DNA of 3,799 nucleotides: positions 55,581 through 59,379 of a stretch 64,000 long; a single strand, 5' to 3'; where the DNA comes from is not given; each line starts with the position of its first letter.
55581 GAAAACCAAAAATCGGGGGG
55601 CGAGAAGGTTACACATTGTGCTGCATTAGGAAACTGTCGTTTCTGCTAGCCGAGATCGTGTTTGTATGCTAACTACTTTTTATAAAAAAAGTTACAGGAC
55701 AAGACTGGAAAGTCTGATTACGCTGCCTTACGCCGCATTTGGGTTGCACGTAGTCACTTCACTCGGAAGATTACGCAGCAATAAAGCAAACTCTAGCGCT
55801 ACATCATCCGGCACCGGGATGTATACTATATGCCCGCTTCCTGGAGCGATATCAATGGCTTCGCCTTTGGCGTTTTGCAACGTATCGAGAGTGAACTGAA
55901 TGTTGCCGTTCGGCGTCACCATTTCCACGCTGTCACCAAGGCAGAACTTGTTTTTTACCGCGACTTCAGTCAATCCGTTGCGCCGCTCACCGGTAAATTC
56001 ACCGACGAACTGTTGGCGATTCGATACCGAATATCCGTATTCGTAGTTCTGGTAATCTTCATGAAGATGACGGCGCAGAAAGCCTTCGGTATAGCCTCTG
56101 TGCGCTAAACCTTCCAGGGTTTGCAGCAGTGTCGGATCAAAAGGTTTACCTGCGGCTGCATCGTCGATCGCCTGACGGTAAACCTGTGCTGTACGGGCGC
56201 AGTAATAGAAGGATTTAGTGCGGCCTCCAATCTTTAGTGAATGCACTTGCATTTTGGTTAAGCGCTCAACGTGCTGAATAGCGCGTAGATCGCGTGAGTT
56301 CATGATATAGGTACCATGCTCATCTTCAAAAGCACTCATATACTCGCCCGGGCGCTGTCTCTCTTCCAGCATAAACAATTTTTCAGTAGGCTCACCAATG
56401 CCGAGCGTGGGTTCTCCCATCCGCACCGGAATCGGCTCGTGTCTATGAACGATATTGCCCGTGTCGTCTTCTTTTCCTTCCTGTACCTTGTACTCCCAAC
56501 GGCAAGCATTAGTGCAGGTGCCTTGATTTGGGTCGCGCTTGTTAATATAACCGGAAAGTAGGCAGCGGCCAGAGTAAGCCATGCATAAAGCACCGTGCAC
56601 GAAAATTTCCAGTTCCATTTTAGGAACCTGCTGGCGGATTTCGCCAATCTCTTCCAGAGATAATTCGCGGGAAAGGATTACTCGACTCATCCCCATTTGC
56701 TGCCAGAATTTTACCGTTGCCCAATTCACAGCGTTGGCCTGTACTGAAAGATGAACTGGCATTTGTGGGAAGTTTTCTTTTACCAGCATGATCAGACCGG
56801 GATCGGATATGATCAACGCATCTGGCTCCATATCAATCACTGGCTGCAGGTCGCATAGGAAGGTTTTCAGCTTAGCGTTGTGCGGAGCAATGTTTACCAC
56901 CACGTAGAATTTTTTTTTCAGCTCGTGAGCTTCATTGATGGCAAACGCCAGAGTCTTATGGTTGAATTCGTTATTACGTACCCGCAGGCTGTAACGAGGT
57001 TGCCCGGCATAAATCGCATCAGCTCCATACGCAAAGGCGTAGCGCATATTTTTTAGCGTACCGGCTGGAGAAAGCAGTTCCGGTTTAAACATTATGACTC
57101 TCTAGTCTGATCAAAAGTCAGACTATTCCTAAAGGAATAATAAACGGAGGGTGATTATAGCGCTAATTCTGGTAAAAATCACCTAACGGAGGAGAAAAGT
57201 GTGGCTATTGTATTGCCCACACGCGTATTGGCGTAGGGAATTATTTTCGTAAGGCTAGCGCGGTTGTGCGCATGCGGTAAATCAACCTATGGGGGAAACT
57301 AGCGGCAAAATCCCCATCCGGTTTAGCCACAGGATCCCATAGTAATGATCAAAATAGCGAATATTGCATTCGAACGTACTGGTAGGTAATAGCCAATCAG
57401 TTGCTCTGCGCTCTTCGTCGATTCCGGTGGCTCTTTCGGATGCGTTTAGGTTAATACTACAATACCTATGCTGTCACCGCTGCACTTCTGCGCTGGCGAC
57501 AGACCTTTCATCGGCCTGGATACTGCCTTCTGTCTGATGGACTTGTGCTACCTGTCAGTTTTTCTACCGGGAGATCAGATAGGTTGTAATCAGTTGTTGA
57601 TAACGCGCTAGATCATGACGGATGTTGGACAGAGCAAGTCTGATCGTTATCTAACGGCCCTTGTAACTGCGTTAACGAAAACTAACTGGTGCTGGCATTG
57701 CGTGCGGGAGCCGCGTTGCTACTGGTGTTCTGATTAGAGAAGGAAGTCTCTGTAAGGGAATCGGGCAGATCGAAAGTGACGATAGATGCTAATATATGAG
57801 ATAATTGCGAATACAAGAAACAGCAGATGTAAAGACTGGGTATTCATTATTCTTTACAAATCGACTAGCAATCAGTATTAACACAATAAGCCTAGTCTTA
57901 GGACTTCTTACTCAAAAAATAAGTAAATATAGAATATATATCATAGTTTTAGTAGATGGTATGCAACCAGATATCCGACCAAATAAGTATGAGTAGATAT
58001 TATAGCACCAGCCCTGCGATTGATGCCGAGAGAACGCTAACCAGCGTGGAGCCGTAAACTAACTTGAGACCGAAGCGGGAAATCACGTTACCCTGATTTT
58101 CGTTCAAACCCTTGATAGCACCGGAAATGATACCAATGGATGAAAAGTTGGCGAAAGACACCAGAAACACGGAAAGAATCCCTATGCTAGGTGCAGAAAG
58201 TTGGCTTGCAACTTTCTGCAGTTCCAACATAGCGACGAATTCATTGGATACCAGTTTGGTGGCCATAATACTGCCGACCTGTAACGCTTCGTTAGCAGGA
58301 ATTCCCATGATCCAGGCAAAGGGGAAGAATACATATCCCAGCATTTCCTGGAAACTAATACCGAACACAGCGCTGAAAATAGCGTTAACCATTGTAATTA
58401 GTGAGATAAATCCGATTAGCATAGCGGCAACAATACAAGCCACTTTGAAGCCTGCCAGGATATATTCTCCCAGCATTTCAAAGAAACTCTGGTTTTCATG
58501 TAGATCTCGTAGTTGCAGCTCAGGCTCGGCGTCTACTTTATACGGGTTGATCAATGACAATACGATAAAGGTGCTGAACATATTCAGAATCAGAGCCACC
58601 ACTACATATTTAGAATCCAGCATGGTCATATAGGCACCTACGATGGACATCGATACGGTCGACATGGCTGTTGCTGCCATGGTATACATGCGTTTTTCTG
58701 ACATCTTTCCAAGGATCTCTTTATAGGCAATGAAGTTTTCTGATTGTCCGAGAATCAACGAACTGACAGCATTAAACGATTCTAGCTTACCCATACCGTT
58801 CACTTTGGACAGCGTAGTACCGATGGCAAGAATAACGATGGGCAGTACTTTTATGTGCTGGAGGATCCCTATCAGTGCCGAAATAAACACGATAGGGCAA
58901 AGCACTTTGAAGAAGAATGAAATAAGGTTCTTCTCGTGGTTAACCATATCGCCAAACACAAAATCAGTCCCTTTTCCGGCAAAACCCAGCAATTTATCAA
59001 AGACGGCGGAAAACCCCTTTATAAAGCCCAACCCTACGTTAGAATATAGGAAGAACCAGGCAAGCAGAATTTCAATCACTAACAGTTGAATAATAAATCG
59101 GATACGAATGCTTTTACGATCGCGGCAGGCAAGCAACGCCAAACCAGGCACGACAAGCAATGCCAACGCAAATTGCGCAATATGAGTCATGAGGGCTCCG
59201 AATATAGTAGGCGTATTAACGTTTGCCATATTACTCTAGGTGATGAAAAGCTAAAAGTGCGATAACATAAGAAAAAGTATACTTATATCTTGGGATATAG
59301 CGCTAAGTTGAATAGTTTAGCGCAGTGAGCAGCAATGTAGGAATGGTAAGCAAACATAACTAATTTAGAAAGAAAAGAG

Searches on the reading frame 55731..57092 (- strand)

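Call 43: search_protein_families(library=ncbifam, proteins=[window:55731-57092:-], max_evalue=1e-10)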
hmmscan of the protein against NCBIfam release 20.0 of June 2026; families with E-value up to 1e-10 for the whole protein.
window:55731-57092:- (454 aa): 4 families
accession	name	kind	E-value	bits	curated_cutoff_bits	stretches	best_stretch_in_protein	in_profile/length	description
NF011996.0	PRK15452.1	equivalog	1.7e-248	824.8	534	1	1-444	2-445/449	prephenate-dependent tRNA uridine(34) hydroxylase TrhP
NF047963.1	quinone_UbiU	equivalog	1.7e-51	175.3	440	1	5-315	2-298/331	ubiquinone anaerobic biosynthesis protein UbiU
NF047965.1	quinone_UbiV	equivalog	1e-12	48.2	275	1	110-197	104-190/292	ubiquinone anaerobic biosynthesis protein UbiV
NF011991.0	PRK15447.1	equivalog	5.1e-12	45.8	283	1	91-197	90-196/302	U32 family peptidase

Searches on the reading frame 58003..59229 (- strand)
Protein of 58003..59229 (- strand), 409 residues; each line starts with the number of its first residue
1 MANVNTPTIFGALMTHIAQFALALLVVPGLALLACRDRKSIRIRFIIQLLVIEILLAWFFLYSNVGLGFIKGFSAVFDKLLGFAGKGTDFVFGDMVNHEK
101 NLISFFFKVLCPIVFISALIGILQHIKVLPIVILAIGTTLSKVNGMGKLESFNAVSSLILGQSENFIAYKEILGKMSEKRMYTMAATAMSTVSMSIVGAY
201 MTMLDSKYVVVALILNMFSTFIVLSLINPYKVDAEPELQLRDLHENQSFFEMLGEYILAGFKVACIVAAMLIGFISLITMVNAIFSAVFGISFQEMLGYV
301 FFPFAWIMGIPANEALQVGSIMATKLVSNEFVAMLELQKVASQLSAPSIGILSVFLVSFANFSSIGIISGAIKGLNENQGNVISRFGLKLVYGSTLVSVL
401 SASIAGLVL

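Call 70: search_protein_families(library=ncbifam, proteins=[window:58003-59229:-], max_evalue=1e-20)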
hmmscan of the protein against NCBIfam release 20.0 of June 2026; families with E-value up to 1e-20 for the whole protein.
window:58003-59229:- (409 aa): 1 family
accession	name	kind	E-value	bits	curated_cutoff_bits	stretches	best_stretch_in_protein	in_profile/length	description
TIGR00804.1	nupC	subfamily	2.4e-125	418.7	442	1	22-407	5-400/401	NupC/NupG family nucleoside CNT transporter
